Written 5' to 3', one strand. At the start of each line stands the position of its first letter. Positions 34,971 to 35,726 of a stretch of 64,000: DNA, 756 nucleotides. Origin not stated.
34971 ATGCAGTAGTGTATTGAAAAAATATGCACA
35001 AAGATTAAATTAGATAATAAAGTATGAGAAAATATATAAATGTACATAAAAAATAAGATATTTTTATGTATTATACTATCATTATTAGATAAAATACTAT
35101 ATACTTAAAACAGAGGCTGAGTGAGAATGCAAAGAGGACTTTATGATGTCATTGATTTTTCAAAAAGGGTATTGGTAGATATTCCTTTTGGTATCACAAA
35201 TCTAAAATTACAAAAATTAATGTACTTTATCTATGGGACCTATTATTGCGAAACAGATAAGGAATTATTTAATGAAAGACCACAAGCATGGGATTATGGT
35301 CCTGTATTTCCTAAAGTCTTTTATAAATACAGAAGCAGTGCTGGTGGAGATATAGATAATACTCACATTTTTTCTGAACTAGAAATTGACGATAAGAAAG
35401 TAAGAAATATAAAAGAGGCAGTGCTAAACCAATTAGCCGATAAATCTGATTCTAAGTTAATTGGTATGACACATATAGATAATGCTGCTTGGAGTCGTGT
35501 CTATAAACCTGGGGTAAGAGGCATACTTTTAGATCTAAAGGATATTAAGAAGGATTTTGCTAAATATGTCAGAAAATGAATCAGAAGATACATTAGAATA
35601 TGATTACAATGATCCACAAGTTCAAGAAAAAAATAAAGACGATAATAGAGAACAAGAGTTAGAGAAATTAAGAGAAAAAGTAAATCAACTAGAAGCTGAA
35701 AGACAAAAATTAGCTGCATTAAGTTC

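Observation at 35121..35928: Panacea-domain (DUF4065) gene overlapping a small two-TM protein gene: PanA/PanT-like toxin-antitoxin candidate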

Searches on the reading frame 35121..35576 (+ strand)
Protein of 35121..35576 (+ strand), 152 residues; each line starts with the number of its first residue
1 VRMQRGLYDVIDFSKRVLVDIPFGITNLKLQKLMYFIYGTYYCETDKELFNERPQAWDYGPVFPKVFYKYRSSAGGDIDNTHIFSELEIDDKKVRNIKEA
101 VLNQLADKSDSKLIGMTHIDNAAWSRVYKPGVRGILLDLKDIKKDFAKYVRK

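Call 3: search_protein_families(library=pfam, proteins=[window:35121-35576:+], max_evalue=1)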
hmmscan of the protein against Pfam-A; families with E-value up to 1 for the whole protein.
window:35121-35576:+ (152 aa): 1 family
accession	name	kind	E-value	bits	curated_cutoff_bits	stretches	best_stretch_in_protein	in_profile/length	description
PF13274.11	SocA_Panacea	-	6.4e-13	50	25.7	1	30-124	1-112/113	Antitoxin SocA-like, Panacea domain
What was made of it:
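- Checked: ORF1 matches PF13274 SocA_Panacea at 50.0 bits, E 6.4e-13, gathering cutoff 25.7, covering profile positions 1-112 of 113 (call 3).
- (1) PF13274 scores 50 bits against a cutoff of 25.7 (call 3).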

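Call 4: search_protein_families(library=ncbifam, proteins=[window:35121-35576:+], max_evalue=1)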
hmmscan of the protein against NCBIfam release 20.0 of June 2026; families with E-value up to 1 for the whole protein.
window:35121-35576:+ (152 aa): 1 family
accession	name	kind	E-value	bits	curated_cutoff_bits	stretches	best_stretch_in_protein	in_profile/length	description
NF047745.1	SocA_antitoxin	equivalog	6.9e-20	71.5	190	1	23-130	19-135/176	type VI toxin-antitoxin system SocA family antitoxin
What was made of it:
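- On SocAB (type VI TA): 71.5 bits against a cutoff of 190 (call 4).
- Closest known: SocAB type VI TA system. Different: The window protein scores below the NCBIfam SocA equivalog cutoff (71.5 against 190; call 4).
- NCBIfam SocA_antitoxin aligns at 71.5 bits (call 4). The score is far below the equivalog cutoff of 190 (call 4). The partner is a membrane hairpin with no match in Pfam or NCBIfam (calls 3, 4).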

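Call 5: search_protein_families(library=padloc, proteins=[window:35121-35576:+], max_evalue=1)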
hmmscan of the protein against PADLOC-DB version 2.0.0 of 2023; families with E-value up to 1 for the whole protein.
window:35121-35576:+ (152 aa): 0 families
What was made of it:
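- On Known anti-phage defence systems (PADLOC-DB 2.0): No families matched either protein at E up to 1 (call 5)
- PADLOC has no model matching either protein (call 5). No toxin family or PADLOC model matches ORF2 (calls 3-5).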

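Call 6: search_protein_families(library=phrogs, proteins=[window:35121-35576:+], max_evalue=1)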
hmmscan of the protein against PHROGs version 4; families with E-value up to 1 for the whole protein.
window:35121-35576:+ (152 aa): 4 families
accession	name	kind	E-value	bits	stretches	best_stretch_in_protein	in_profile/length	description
phrog_1281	-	unknown function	3.5e-29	102.9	1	2-150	2-154/195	-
phrog_10390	-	unknown function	6.4e-24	86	1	24-149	164-294/299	-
phrog_25938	-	unknown function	0.083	14.1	1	77-145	6-72/80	-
phrog_5749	-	integration and excision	0.11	11.9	1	41-140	76-171/421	transposase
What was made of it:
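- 35121..35579 (+): panA: a stand-alone Panacea-domain (PF13274/DUF4065) protein of 152 aa from GTG 35121, or 150 aa from ATG 35127. Putative antitoxin. Pfam 50 bits against a cutoff of 25.7 (call 3). phrog_1281 E 3.5e-29 (call 6).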

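Call 10: find_homologous_proteins(query=window:35121-35576:+, max_evalue=0.001)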
Query window:35121-35576:+ (152 aa): 40 proteins with E <= 0.001 among 50 candidates.
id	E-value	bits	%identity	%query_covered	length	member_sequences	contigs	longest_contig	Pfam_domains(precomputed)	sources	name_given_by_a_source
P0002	1.7e-97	342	100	100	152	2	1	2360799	PF13274.12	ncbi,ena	-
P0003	8.1e-39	151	72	63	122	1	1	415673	PF13274.12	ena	-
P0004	1.9e-14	72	38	88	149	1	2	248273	PF13274.12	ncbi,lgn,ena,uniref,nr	ncbi:DUF4065 domain-containing protein [Gluconobacter sp. Dm-74]|uniref:Panacea domain-containing pr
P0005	7.1e-14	70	35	84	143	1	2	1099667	PF13274.12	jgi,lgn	jgi:uncharacterized phage-associated protein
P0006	2.1e-13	69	35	82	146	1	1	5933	PF13274.12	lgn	-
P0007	6.2e-12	64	35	76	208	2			PF13274.12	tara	tara:strand:+ start:1647 stop:2273 length:627 start_codon:yes stop_codon:yes gene_type:complete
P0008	1.4e-10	59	32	83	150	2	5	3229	PF13274.12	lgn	-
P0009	1.4e-10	59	38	70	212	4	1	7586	PF13274.12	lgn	-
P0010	3.7e-10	58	36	73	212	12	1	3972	PF13274.12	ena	-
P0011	4.4e-10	58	35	78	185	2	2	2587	PF13274.12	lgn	-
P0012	4.8e-10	58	33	80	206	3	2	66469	PF13274.12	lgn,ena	-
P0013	6.5e-10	57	36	72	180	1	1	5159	PF13274.12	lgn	-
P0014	9.7e-10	57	31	82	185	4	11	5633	PF13274.12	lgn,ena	-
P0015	1.1e-9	57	39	68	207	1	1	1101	PF13274.12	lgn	-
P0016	1.8e-9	56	33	80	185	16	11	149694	PF13274.12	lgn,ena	-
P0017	2.1e-9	56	34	84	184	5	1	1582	PF13274.12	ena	-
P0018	4.2e-9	55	29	93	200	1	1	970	PF13274.12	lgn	-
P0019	5.6e-9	54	34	78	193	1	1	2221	PF13274.12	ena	-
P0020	9.4e-9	54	36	74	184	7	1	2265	PF13274.12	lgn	-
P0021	1.4e-8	53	33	80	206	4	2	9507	PF13274.12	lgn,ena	-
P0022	3.1e-8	52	28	84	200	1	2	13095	PF13274.12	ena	-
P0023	3.9e-8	52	32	78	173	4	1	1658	PF13274.12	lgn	-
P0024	3.9e-8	51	32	71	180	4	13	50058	PF13274.12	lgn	-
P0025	4.1e-8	51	33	72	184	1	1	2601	PF13274.12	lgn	-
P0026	5.8e-8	51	33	78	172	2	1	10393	PF13274.12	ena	-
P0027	7.1e-8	51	33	82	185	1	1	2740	PF13274.12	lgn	-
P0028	2.0e-7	49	34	71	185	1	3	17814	PF13274.12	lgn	-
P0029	2.5e-7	49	30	72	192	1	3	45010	PF13274.12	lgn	-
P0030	6.1e-7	48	32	68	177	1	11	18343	PF13274.12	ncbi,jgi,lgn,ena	-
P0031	7.5e-7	47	32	71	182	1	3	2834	PF13274.12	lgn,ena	-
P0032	8.8e-7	47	34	74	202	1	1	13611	PF13274.12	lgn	-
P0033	1.0e-6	47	32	71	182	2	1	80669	PF13274.12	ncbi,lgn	-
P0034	1.4e-6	46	32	79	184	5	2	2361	PF13274.12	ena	-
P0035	1.4e-6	46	33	68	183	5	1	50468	PF13274.12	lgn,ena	-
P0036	1.6e-6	46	34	69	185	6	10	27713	PF13274.12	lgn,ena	-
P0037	3.2e-6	45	30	85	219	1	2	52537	PF13274.12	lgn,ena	-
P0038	3.7e-6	45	32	63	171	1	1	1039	PF13274.12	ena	-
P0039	8.1e-6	44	31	68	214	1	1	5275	PF13274.12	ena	-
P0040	1.9e-5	43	31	76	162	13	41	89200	PF13274.12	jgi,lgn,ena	jgi:uncharacterized phage-associated protein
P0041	9.9e-4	37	24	81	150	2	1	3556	PF13274.12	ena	-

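Call 11: find_encoding_contigs(protein=P0003, flank=6000, max_places=4)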
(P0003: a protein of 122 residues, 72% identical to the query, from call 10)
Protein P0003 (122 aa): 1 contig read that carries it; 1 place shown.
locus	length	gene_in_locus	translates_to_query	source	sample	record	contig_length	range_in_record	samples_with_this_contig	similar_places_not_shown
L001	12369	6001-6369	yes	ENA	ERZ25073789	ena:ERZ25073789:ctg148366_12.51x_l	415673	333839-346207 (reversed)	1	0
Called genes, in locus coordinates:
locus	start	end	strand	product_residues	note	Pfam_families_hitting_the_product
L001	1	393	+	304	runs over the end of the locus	PF13181:TPR_8 (faint), PF00515:TPR_1 (faint), PF07719:TPR_2 (faint)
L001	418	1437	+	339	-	PF06723:MreB_Mbl, PF00022:Actin (faint), PF25216:Volactin, PF00012:HSP70, PF14450:FtsA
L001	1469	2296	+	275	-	PF04085:MreC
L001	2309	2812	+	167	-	-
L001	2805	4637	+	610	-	PF03717:PBP_dimer, PF00905:Transpeptidase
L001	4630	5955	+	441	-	PF01098:FTSW_RODA_SPOVE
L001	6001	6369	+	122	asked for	PF13274:SocA_Panacea (weak)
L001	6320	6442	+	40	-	-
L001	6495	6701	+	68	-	-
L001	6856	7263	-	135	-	-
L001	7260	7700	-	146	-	PF02561:FliS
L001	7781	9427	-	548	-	PF01487:DHquinase_I, PF08501:Shikimate_dh_N, PF01488:Shikimate_DH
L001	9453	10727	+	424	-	PF01336:tRNA_anti-codon, PF00152:tRNA-synt_2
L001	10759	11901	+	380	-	PF01761:DHQ_synthase, PF24621:DHQS_C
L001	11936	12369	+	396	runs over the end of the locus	-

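Call 12: find_encoding_contigs(protein=P0002, flank=3000, max_places=3)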
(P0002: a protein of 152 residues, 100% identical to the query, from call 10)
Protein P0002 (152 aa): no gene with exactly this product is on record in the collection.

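Call 30: search_protein_families(library=pfam, proteins=[P0003], max_evalue=0.1)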
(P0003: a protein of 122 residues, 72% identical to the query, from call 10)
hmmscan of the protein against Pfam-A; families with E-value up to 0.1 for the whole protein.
P0003 (122 aa): 1 family
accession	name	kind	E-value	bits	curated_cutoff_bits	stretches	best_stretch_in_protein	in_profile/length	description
PF13274.11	SocA_Panacea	-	4.9e-08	34.3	25.7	1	47-99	1-53/113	Antitoxin SocA-like, Panacea domain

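Call 47: find_encoding_contigs(protein=P0004, flank=2000, max_places=2)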
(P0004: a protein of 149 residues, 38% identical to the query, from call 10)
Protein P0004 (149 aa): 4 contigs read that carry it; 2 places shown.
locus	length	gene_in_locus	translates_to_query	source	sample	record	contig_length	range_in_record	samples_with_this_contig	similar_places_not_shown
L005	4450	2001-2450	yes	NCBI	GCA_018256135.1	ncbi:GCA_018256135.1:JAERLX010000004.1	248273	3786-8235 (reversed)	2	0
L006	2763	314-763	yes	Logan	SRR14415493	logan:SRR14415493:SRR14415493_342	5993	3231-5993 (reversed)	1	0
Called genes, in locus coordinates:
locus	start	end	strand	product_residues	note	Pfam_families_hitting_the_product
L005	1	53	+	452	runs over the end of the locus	PF00583:Acetyltransf_1, PF13508:Acetyltransf_7, PF00977:His_biosynth, PF01207:Dus (faint)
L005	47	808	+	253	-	PF00977:His_biosynth, PF02581:TMP-TENI (faint), PF05690:ThiG (faint)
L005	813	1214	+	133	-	PF01503:PRA-PH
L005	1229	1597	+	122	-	PF11969:DcpS_C, PF01230:HIT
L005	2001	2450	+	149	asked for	PF13274:SocA_Panacea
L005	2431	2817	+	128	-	-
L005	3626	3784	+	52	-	-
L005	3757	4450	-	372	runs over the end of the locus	PF13481:AAA_25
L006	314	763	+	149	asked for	PF13274:SocA_Panacea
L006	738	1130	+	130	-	-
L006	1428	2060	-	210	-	-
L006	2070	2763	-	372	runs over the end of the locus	PF13481:AAA_25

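Call 48: find_encoding_contigs(protein=P0005, flank=2000, max_places=2)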
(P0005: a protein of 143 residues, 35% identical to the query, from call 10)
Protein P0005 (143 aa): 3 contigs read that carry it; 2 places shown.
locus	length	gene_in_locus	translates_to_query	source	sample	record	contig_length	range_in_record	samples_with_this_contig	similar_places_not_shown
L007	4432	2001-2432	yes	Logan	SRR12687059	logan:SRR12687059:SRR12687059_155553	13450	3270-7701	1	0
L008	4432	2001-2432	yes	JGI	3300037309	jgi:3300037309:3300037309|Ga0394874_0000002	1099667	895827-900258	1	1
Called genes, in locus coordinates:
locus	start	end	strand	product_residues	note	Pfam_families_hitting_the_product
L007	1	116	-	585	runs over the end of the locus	PF04586:Peptidase_S78 (weak), PF25209:Phage_capsid_4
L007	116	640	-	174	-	-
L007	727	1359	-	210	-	-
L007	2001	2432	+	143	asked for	PF13274:SocA_Panacea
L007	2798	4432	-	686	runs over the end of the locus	PF09250:Prim-Pol, PF13481:AAA_25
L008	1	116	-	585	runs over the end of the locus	PF04586:Peptidase_S78 (weak), PF25209:Phage_capsid_4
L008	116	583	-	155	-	-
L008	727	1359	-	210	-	-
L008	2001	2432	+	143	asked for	PF13274:SocA_Panacea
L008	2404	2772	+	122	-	-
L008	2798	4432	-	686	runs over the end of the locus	PF09250:Prim-Pol, PF13481:AAA_25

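Call 49: find_encoding_contigs(protein=P0016, flank=2000, max_places=2)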
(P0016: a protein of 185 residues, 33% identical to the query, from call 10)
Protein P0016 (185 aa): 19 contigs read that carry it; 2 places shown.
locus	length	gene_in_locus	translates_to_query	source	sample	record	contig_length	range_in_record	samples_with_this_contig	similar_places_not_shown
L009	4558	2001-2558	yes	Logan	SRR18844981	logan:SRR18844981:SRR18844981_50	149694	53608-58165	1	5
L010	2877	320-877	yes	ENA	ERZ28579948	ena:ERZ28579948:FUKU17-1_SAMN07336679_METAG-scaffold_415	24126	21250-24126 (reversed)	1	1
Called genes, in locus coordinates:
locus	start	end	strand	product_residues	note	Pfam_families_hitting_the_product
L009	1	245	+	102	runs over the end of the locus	-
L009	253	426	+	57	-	-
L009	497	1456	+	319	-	PF01551:Peptidase_M23 (weak)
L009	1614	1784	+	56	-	-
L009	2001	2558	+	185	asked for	PF13274:SocA_Panacea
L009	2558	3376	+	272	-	-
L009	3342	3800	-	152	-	-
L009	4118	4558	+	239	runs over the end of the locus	PF13367:PrsW-protease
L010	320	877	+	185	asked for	PF13274:SocA_Panacea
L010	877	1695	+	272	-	-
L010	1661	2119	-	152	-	-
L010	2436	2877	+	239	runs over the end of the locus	PF13367:PrsW-protease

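Call 59: search_solved_structures(query=A6, max_evalue=0.01)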
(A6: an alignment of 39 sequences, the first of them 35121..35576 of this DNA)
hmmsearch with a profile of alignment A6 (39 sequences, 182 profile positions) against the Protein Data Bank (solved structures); distinct sequences matched with E-value up to 0.01: 0.

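Call 65: search_dna_similar(query=window:35121-35576:+, collection=phages, mode=protein, max_evalue=0.00001, max_rows=15)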
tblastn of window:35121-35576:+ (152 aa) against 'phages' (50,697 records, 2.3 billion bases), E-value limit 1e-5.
Records with a match: 95; places in all: 95; records where one place covers at least 80% of the query: 46.
Best place of each record, by identity: <60% 95.
By first word of the organism name: Streptococcus 26; Bacteriophage 19; Paenibacillus 12; Pseudomonas 6; Burkholderia 6; Bordetella 5; Escherichia 5; Riemerella 4; Salmonella 2; Geobacillus 2; and 7 more.
By host as written in the record: Helicobacter cinaedi 11; Paenibacillus larvae 7; Pseudomonas aeruginosa 6; Bordetella avium 5; - 5; Paenibacillus larvae ATCC 9545 5; Riemerella anatipestifer 3; Salmonella serovar Haardt 2; and 46 more.
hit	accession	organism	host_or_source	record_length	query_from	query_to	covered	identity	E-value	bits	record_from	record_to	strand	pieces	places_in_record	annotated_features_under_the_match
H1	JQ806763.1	Salmonella phage vB_SemP_Emek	Salmonella serovar Haardt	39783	8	150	94%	31.3%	4e-9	59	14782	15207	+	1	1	hypothetical protein (x2)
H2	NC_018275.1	Salmonella phage vB_SemP_Emek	Salmonella serovar Haardt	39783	8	150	94%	31.3%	4e-9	59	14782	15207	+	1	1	DUF4065 domain-containing protein | hypothetical protein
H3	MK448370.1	Streptococcus satellite phage Javan22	Streptococcus agalactiae CCUG_37736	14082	18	151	88%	31.4%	2e-6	52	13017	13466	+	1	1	hypothetical protein (x2)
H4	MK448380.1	Streptococcus satellite phage Javan24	Streptococcus agalactiae CCUG_39096_A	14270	18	151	88%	31.4%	2e-6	52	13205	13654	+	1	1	hypothetical protein (x2)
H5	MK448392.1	Streptococcus satellite phage Javan27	Streptococcus agalactiae CH-1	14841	18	151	88%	31.4%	2e-6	52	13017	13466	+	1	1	hypothetical protein (x2)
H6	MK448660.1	Streptococcus satellite phage Javan9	Streptococcus agalactiae A909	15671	18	151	88%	31.4%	2e-6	52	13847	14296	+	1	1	hypothetical protein (x2)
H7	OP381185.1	Megaira polyxenophila phage MAnkyphage_25.80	Candidatus Megaira polyxenophila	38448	17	146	86%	32.1%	4e-8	56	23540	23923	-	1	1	DUF4065 domain-containing protein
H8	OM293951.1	Bordetella phage vB_BaM-IFTN2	Bordetella avium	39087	25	137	74%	36.4%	1e-12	70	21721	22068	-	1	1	hypothetical protein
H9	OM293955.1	Bordetella phage vB_BaM-IFTN6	Bordetella avium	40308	25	137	74%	36.4%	1e-12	70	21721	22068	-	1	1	SocA family protein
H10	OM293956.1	Bordetella phage vB_BaM-IFTN7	Bordetella avium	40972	25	137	74%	36.4%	1e-12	70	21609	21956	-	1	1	SocA family protein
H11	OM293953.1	Bordetella phage vB_BaM-IFTN4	Bordetella avium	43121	25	137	74%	36.4%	1e-12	70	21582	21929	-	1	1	SocA family protein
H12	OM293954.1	Bordetella phage vB_BaM-IFTN5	Bordetella avium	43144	25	137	74%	36.4%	1e-12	70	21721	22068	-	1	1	SocA family protein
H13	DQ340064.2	Geobacillus phage GBSV1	Geobacillus sp. 6k51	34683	12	138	84%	31.3%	1e-10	64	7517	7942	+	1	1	GepA protein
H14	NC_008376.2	Geobacillus phage GBSV1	Geobacillus sp. 6k51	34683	12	138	84%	31.3%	1e-10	64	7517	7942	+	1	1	DUF4065 domain-containing protein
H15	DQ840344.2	Bacillus phage 1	Bacillus sp. 6k512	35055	12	138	84%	31.3%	1e-10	64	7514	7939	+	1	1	GepA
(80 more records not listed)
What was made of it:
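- Panacea genes are common in phages (call 65).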

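Call 66: search_dna_similar(query=window:35121-35576:+, collection=phages, mode=protein, max_evalue=0.00001, max_rows=60, rows=spread)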
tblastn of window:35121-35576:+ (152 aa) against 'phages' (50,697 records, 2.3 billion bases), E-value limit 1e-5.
Records with a match: 95; places in all: 95; records where one place covers at least 80% of the query: 46.
Best place of each record, by identity: <60% 95.
By first word of the organism name: Streptococcus 26; Bacteriophage 19; Paenibacillus 12; Pseudomonas 6; Burkholderia 6; Bordetella 5; Escherichia 5; Riemerella 4; Salmonella 2; Geobacillus 2; and 7 more.
By host as written in the record: Helicobacter cinaedi 11; Paenibacillus larvae 7; Pseudomonas aeruginosa 6; Bordetella avium 5; - 5; Paenibacillus larvae ATCC 9545 5; Riemerella anatipestifer 3; Salmonella serovar Haardt 2; and 46 more.
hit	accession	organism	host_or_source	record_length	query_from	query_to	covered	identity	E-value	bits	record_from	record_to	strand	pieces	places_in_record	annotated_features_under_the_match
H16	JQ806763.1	Salmonella phage vB_SemP_Emek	Salmonella serovar Haardt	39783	8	150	94%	31.3%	4e-9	59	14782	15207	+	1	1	hypothetical protein (x2)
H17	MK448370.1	Streptococcus satellite phage Javan22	Streptococcus agalactiae CCUG_37736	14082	18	151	88%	31.4%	2e-6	52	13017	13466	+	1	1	hypothetical protein (x2)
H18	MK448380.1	Streptococcus satellite phage Javan24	Streptococcus agalactiae CCUG_39096_A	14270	18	151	88%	31.4%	2e-6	52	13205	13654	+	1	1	hypothetical protein (x2)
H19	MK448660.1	Streptococcus satellite phage Javan9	Streptococcus agalactiae A909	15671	18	151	88%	31.4%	2e-6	52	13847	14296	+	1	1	hypothetical protein (x2)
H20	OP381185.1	Megaira polyxenophila phage MAnkyphage_25.80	Candidatus Megaira polyxenophila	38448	17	146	86%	32.1%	4e-8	56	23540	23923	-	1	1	DUF4065 domain-containing protein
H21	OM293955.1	Bordetella phage vB_BaM-IFTN6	Bordetella avium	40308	25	137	74%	36.4%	1e-12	70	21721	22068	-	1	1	SocA family protein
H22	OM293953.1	Bordetella phage vB_BaM-IFTN4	Bordetella avium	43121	25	137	74%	36.4%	1e-12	70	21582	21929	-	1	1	SocA family protein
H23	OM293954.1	Bordetella phage vB_BaM-IFTN5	Bordetella avium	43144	25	137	74%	36.4%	1e-12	70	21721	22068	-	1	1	SocA family protein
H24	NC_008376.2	Geobacillus phage GBSV1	Geobacillus sp. 6k51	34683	12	138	84%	31.3%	1e-10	64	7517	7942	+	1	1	DUF4065 domain-containing protein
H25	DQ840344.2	Bacillus phage 1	Bacillus sp. 6k512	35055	12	138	84%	31.3%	1e-10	64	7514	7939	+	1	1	GepA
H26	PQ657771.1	Escherichia phage EC.P3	Escherichia coli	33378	25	146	80%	32.0%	5e-9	59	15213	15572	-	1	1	hypothetical protein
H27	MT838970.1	Bacteriophage sp.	human fecal samples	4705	9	120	74%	34.8%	3e-11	66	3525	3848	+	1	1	record has no annotation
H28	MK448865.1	Streptococcus phage Javan182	Streptococcus equi CECT_5772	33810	23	148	83%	30.4%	3e-9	60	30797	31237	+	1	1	hypothetical protein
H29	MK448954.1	Streptococcus phage Javan476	Streptococcus pyogenes ERR473551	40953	23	147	82%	30.6%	5e-9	59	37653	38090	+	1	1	hypothetical protein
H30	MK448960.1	Streptococcus phage Javan492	Streptococcus pyogenes Manfredo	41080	23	147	82%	30.6%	5e-9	59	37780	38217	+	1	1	hypothetical protein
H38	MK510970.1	Pseudomonas phage vB_Pae_CF67a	Pseudomonas aeruginosa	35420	25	151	84%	29.9%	1e-9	61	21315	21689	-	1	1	hypothetical protein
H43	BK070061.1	Bacteriophage sp.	Helicobacter cinaedi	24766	25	128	68%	35.7%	5e-6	50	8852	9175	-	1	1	SocA family protein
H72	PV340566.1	Escherichia phage PhiR47_1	Escherichia coli ECOR13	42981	25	129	69%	30.8%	1e-10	64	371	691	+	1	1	PanA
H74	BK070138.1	Bacteriophage sp.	Helicobacter pullorum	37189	7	111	69%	29.2%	7e-8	56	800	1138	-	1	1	hypothetical protein (x2)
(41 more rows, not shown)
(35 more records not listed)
